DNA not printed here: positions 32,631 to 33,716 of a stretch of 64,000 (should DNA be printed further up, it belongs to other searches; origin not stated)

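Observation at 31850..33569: Divergent AppY-like regulator and YdiV-like degenerate EAL protein carried as island cargo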

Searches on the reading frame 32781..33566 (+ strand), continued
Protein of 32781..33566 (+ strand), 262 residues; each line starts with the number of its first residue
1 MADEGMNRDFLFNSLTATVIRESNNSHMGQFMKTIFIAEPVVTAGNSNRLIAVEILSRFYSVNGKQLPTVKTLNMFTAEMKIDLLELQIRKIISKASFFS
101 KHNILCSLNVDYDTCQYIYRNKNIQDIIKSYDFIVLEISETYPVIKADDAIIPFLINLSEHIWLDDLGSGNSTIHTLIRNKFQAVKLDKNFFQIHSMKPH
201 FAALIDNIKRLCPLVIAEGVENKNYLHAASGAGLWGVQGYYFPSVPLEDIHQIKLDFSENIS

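Call 57: predict_structure(alignment_id=A2)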
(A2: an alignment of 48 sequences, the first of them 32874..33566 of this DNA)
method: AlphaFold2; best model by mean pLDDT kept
length: 231 residues; sequences in the alignment: 48
mean_pLDDT: 95.9   pTM: 0.92
mean pLDDT of the five models: 95.9, 95.8, 95.6, 95.1, 94.7
residues with pLDDT >= 90: 219; 70-90: 4; 50-70: 8; < 50: 0
segments of 3 or more residues with pLDDT < 50: none
pLDDT, mean of each block of 10 residues (from residue 1): 98 95 98 97 98 98 98 98 98 98 97 77 96 96 94 98 98 98 98 97 98 98 88 54
secondary structure, 60 per line:
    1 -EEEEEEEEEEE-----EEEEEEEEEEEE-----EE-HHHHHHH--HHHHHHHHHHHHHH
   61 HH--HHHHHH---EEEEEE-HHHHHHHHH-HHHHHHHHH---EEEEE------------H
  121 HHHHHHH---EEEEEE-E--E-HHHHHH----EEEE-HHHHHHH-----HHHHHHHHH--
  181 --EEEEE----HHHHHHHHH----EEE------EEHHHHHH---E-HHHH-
elements in order: E2-12 E18-29 H38-44 H47-62 H65-70 E74-79 H81-89 H91-99 E103-107 H120-127 E131-136 H143-148 E153-156 H158-164 H170-178 E183-187 H192-200 E205-207 H216-221 H227-230

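Call 59: fold_search(model_id=the predicted structure, library=pdb)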
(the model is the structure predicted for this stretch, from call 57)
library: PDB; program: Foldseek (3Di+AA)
matches with E <= 10: 1075; with E <= 0.001: 103
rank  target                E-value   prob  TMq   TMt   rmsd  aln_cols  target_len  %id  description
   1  3tlq_B                6.6e-19  1.00  0.84  0.82   2.6       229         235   26  Crystal structure of EAL-like domain protein YdiV (released 2012-09-12)
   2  5hxg_A                7.5e-19  1.00  0.83  0.90   2.2       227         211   30  STM1697-FlhD complex (released 2017-02-15)
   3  3tlq_A                1.9e-18  1.00  0.86  0.84   2.2       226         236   26  Crystal structure of EAL-like domain protein YdiV (released 2012-09-12)
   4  4es4_A                1.2e-15  1.00  0.77  0.86   2.9       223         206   25  Crystal structure of YdiV and FlhD complex (released 2012-10-10)
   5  4lyk_A                8.5e-14  1.00  0.73  0.68   3.9       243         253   23  Crystal structure of the EAL domain of c-di-GMP specific phosphodiesterase YahA in complex with activating cofactor Mg (released 2014-01-29)
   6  4es4_C                1.2e-13  1.00  0.76  0.87   2.3       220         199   25  Crystal structure of YdiV and FlhD complex (released 2012-10-10)
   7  4lyk_C                2.6e-13  1.00  0.76  0.70   3.5       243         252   22  Crystal structure of the EAL domain of c-di-GMP specific phosphodiesterase YahA in complex with activating cofactor Mg (released 2014-01-29)
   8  4lyk_D                4.3e-13  1.00  0.74  0.68   3.7       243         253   22  Crystal structure of the EAL domain of c-di-GMP specific phosphodiesterase YahA in complex with activating cofactor Mg (released 2014-01-29)
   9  5m3c_B                2.4e-12  1.00  0.67  0.39   5.6       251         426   20  Structure of the hybrid domain (GGDEF-EAL) of PA0575 from Pseudomonas aeruginosa PAO1 at 2.8 Ang. with GTP and Ca2+ bo (released 2017-12-20)
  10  3pfm                  3.3e-12  1.00  0.72  0.69   3.6       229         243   22  Crystal structure of a EAL domain of GGDEF domain protein from Pseudomonas fluorescens Pf (released 2010-11-10)
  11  4rni_B                3.3e-12  1.00  0.72  0.67   4.0       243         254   21  PaMorA dimeric phosphodiesterase. apo form (released 2014-11-19)
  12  6hq4_B                4.3e-12  1.00  0.78  0.51   3.5       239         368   20  Structure of EAL enzyme Bd1971 - cAMP bound form (released 2019-07-31)
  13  5m3c_A                4.3e-12  1.00  0.65  0.39   5.1       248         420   20  Structure of the hybrid domain (GGDEF-EAL) of PA0575 from Pseudomonas aeruginosa PAO1 at 2.8 Ang. with GTP and Ca2+ bo (released 2017-12-20)
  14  3sy8_B                5.2e-12  1.00  0.72  0.45   3.7       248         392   21  Crystal structure of the response regulator RocR (released 2012-07-18)
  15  6hq5_B                5.5e-12  1.00  0.75  0.49   3.6       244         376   21  Structure of EAL Enzyme Bd1971 - cAMP and cyclic-di-GMP bound form (released 2019-07-31)
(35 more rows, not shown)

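Call 84: search_protein_families(proteins=[window:32874-33566:+], library=phrogs, max_evalue=0.001)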
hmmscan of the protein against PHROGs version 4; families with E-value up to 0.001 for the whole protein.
window:32874-33566:+ (231 aa): 3 families
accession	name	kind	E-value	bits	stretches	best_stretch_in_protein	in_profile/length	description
phrog_32988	-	unknown function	1.2e-87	294.1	1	1-223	1-222/229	-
phrog_11823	-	unknown function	1.9e-10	40.8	1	101-216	555-675/693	-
phrog_22021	-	unknown function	2e-05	23.7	1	8-211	547-763/782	-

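Call 85: search_protein_families(proteins=[window:32874-33566:+], library=padloc, max_evalue=0.001)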
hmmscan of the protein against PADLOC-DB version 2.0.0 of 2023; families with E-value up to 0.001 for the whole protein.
window:32874-33566:+ (231 aa): 1 family
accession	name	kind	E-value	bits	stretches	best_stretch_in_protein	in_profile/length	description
PDLC00808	Cyclase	-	0.00028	18.3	1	55-118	48-113/325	oligonucleotide-cyclase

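Call 86: search_dna_similar(query=window:32874-33566:+, collection=phages, mode=protein, max_rows=12, max_evalue=1e-10)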
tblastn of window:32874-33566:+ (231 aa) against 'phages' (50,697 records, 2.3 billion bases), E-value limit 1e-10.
Records with a match: 7; places in all: 7; records where one place covers at least 80% of the query: 7.
Best place of each record, by identity: <60% 7.
By first word of the organism name: Salmonella 4; Escherichia 3.
By host as written in the record: Escherichia sp. STEC O157 2; Homo sapiens 2; Salmonella enterica subsp. enterica serovar Kouka 1; Escherichia coli strain MG1655 Z1 1; Salmonella enterica subsp. enterica serovar Kentucky 1.
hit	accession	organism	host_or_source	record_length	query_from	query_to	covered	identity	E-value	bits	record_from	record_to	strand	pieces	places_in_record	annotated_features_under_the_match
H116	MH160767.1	Escherichia phage vB_EcoM-Ro157c2YLVW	Escherichia sp. STEC O157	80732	1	222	96%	55.6%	7e-65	271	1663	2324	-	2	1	hypothetical protein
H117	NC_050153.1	Escherichia phage vB_EcoM-Ro157c2YLVW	Escherichia sp. STEC O157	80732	1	222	96%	55.6%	7e-65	271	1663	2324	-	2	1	hypothetical protein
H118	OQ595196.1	Salmonella phage SJ1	Salmonella enterica subsp. enterica ...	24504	1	222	96%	55.4%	9e-79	262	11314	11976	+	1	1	ydiV: putative anti-FlhC(2)FlhD(4) factor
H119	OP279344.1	Escherichia phage P1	Escherichia coli strain MG1655 Z1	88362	1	222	96%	55.4%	9e-79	262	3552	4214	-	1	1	hypothetical protein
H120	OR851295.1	Salmonella phage S.Kent 1-2-1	Salmonella enterica subsp. enterica ...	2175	1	229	99%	31.8%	4e-31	125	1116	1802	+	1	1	record has no annotation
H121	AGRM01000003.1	Salmonella enterica subsp. houtenae str. ATCC BAA-1581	Homo sapiens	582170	15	216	87%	24.9%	8e-13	73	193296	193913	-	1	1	cyclic diguanylate phosphodiesterase domain protein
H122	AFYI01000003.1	Salmonella enterica subsp. enterica serovar Infantis str. ...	Homo sapiens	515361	15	219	89%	24.2%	2e-13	74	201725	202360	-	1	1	cyclic diguanylate phosphodiesterase domain protein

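Call 87: search_dna_similar(query=window:32874-33566:+, collection=plasmids, mode=protein, max_rows=30, rows=spread, max_evalue=1e-10)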
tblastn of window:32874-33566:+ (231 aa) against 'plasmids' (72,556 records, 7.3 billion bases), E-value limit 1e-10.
Records with a match: 334; places in all: 346; records where one place covers at least 80% of the query: 290.
Best place of each record, by identity: 80-90% 1; <60% 333.
By first word of the organism name: Escherichia 263; Klebsiella 55; Salmonella 5; Enterobacter 4; Pantoea 3; Shigella 2; Ewingella 1; Rahnella 1.
By predicted mobility (MOB-suite, as given by PLSDB): conjugative 130; non-mobilizable 123; mobilizable 81.
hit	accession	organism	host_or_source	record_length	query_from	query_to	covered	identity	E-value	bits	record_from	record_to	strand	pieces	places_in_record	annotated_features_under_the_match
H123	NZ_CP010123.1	Escherichia coli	cow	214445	1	231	100%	89.3%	3e-110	466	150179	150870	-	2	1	EAL domain-containing protein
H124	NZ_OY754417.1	Escherichia coli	hen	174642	1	222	96%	55.8%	3e-63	267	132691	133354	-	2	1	EAL domain-containing protein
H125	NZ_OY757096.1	Escherichia coli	broiler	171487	1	222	96%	55.4%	9e-79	264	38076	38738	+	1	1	EAL domain-containing protein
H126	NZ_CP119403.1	Escherichia coli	Cell culutre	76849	1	222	96%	55.4%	2e-78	263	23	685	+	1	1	EAL domain-containing protein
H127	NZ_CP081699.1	Escherichia coli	-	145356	1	222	96%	55.4%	3e-78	262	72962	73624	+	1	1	EAL domain-containing protein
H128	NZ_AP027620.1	Escherichia coli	-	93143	1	222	96%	55.4%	3e-78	262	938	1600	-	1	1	EAL domain-containing protein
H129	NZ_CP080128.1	Escherichia coli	chicken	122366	1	222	96%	55.4%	3e-78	262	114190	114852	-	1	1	EAL domain-containing protein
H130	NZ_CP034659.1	Escherichia coli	cell culture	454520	1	222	96%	55.4%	3e-78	262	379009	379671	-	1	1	EAL domain-containing protein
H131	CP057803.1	Escherichia coli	culture,Pooled pig faecal samples ...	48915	1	222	96%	55.0%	2e-64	270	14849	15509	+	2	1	none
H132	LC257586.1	Escherichia coli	-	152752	1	222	96%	55.0%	2e-78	263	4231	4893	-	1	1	signal peptide protein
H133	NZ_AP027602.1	Escherichia coli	Homo sapiens,whole organism,feces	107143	1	222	96%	55.0%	8e-78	261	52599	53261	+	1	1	EAL domain-containing protein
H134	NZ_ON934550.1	Escherichia coli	-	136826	1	222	96%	55.0%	8e-78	261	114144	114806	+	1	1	EAL domain-containing protein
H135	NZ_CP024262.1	Escherichia coli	-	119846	1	222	96%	54.7%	5e-61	260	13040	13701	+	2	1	EAL domain-containing protein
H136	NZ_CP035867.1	Escherichia coli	Homo sapiens,stool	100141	1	222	96%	54.5%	5e-76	256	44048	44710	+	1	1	EAL domain-containing protein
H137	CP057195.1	Escherichia coli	culture,Pooled sheep faecal samples ...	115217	1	222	96%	52.7%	2e-75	254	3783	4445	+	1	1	EAL domain-containing protein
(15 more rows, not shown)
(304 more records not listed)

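Call 90: list_cluster_members(proteins=[P0024, P0034, P0026, P0027, P0023, P0031, P0025, P0036, P0029, P0035])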
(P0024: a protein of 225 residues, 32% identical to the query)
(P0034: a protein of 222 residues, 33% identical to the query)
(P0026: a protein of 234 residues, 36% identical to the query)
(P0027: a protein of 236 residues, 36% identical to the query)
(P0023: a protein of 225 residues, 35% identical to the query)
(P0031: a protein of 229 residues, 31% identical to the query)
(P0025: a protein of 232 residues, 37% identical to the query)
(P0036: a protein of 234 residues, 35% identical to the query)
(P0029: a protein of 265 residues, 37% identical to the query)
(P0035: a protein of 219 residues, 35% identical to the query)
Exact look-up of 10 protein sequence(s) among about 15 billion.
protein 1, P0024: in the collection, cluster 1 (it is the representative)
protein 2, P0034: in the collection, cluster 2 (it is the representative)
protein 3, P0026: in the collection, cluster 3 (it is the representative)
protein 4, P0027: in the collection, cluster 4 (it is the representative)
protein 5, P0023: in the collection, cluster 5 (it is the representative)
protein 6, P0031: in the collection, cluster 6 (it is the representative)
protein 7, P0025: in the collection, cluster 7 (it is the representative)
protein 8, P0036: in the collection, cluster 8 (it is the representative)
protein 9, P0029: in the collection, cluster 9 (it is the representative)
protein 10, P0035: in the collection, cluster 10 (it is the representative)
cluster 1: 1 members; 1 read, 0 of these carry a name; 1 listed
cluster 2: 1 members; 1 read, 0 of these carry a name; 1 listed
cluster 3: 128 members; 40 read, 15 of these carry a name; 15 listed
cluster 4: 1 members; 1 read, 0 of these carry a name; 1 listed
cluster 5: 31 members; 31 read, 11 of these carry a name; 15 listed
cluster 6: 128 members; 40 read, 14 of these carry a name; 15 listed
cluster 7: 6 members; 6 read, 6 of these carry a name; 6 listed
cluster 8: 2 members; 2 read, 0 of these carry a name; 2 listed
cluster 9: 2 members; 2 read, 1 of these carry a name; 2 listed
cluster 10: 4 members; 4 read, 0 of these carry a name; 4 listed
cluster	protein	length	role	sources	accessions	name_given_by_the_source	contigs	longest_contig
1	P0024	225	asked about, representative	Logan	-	-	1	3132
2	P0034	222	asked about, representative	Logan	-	-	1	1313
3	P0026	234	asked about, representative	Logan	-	-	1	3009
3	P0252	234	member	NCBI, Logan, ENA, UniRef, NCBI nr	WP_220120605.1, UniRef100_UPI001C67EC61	EAL domain-containing protein [Enterobacter mori] | EAL domain-containing protein n=1 Tax=Enterobacter mori TaxID=539813 RepID=UPI001C67EC61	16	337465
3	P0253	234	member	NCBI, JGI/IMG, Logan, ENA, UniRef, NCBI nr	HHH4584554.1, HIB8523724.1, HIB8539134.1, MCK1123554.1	TPA: EAL domain-containing protein [Enterobacter bugandensis] | EAL domain-containing protein n=1 Tax=Enterobacter TaxID=547 RepID=UPI0009B23B52 | EAL domain-containing protein [Enterobacter bugandensis]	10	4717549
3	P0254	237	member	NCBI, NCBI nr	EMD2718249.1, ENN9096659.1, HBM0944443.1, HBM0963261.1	TPA: EAL domain-containing protein [Enterobacter roggenkampii] | EAL domain-containing protein [Enterobacter roggenkampii]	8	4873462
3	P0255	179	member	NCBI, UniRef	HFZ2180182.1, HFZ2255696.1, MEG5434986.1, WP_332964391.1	EAL domain-containing protein [Enterobacter asburiae] | EAL domain-containing protein n=1 Tax=Enterobacter asburiae TaxID=61645 ...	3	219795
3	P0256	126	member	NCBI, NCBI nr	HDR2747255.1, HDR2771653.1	TPA: hypothetical protein QCJ58_000403, partial [Enterobacter asburiae] | hypothetical protein [Enterobacter asburiae]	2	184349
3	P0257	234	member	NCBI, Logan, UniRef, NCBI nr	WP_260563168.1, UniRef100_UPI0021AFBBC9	EAL domain-containing protein [Enterobacter cloacae] | EAL domain-containing protein n=1 Tax=Enterobacter cloacae TaxID=550 RepID=UPI0021AFBBC9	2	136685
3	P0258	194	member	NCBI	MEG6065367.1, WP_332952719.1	EAL domain-containing protein, partial [Enterobacter asburiae]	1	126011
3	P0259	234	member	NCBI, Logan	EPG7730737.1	EAL domain-containing protein [Enterobacter roggenkampii MGH 34]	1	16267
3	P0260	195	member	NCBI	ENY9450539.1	EAL domain-containing protein, partial [Enterobacter chengduensis]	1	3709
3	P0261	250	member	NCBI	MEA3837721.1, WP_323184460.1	EAL domain-containing protein, partial [Enterobacter cloacae]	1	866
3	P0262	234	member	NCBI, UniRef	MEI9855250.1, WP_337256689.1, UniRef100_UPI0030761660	EAL domain-containing protein [Enterobacter mori] | EAL domain-containing protein n=1 Tax=Enterobacter mori TaxID=539813 RepID=UPI0030761660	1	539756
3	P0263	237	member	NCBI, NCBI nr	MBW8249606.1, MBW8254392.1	EAL domain-containing protein [Enterobacter mori]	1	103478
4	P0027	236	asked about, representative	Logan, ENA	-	-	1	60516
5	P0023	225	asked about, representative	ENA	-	-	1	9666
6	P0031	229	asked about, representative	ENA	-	-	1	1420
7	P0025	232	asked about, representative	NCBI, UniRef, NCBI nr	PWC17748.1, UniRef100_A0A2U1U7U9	diguanylate phosphodiesterase [Brenneria corticis] | Diguanylate phosphodiesterase n=2 Tax=Brenneria corticis TaxID=2173106 ... | diguanylate phosphodiesterase [Brenneria sp. CFCC 11842]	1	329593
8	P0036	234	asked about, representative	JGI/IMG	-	-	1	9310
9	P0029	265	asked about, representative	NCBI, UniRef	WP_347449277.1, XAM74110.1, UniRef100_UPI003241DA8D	EAL domain-containing protein [Pantoea stewartii] | EAL domain-containing protein n=1 Tax=Pantoea stewartii TaxID=66269 RepID=UPI003241DA8D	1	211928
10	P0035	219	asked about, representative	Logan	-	-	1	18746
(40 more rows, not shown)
